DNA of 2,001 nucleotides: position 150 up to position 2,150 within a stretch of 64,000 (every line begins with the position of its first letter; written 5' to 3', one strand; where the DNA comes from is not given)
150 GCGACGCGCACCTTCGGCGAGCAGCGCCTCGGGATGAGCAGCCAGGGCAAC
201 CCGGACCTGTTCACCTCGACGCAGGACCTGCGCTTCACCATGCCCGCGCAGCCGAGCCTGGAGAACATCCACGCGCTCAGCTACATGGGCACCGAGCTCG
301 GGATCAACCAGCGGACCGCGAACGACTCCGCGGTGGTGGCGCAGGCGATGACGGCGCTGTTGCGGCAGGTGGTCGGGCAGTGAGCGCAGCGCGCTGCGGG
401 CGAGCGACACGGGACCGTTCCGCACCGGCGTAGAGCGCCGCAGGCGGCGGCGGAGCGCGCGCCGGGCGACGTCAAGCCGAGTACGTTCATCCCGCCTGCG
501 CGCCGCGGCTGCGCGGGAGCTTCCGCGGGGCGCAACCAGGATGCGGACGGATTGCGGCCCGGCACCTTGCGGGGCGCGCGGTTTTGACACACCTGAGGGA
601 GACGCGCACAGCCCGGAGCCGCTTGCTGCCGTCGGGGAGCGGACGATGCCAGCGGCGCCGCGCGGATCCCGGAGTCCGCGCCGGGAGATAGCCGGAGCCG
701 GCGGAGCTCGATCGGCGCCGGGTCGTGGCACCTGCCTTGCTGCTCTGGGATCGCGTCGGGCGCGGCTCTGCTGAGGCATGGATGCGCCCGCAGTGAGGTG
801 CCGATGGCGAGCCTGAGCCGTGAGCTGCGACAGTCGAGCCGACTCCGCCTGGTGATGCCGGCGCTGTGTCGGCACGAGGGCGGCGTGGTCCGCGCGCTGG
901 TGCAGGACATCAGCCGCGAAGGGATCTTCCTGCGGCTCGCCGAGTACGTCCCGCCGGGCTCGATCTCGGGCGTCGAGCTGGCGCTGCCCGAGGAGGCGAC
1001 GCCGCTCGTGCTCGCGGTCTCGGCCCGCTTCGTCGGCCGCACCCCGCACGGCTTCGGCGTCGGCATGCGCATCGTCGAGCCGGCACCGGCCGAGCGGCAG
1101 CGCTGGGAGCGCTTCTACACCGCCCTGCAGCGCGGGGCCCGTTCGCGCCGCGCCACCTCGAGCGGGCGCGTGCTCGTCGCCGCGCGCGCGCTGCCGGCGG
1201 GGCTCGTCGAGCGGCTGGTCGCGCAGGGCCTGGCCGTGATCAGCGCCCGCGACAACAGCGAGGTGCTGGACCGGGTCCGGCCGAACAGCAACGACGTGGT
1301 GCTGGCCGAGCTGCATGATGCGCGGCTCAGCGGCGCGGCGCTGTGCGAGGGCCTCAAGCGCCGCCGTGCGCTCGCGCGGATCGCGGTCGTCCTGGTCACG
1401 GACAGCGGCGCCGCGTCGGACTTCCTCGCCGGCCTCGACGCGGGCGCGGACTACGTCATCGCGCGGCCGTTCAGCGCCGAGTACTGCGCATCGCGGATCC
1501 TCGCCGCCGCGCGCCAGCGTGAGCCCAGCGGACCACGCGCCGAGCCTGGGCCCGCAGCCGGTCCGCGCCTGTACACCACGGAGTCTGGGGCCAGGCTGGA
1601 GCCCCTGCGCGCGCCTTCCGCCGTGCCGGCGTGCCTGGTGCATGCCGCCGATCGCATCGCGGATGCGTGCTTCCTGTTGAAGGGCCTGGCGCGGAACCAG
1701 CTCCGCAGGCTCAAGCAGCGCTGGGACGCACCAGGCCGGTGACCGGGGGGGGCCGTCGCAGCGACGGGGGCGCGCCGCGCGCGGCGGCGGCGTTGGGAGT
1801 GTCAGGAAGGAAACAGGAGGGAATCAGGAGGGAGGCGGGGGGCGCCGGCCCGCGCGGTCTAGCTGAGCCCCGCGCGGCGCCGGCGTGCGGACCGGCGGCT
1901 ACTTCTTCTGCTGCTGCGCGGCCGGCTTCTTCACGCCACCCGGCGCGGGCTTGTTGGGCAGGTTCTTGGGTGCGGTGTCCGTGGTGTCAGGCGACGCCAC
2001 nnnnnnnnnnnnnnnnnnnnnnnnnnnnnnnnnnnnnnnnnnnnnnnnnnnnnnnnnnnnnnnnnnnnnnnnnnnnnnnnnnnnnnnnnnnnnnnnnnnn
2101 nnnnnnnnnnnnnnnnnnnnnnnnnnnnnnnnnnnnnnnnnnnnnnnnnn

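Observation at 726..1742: Consensus sigma54 promoter driving a PilZ plus pseudo-receiver protein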

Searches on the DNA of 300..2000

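Call 27: search_rna_families(source=window, start=300, end=2000, threshold=evalue, max_evalue=1)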
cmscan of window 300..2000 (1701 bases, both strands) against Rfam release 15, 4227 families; matches with E-value up to 1: 1.
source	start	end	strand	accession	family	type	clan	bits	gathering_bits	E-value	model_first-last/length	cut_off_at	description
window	1042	1105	-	RF00520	ybhL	Cis-reg; leader;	-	22.8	50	0.55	1-73/73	no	ybhL leader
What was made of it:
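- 742..803 (+): Predicted transcription start, 5' leader of about 50 nt and ribosome-binding site (GAGG, 794-797). No Rfam family reaches threshold here (call 27).
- Tried and rejected: The only hit was a sub-threshold ybhL match inside the coding region on the opposite strand, so no riboswitch or leader was found (call 27).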
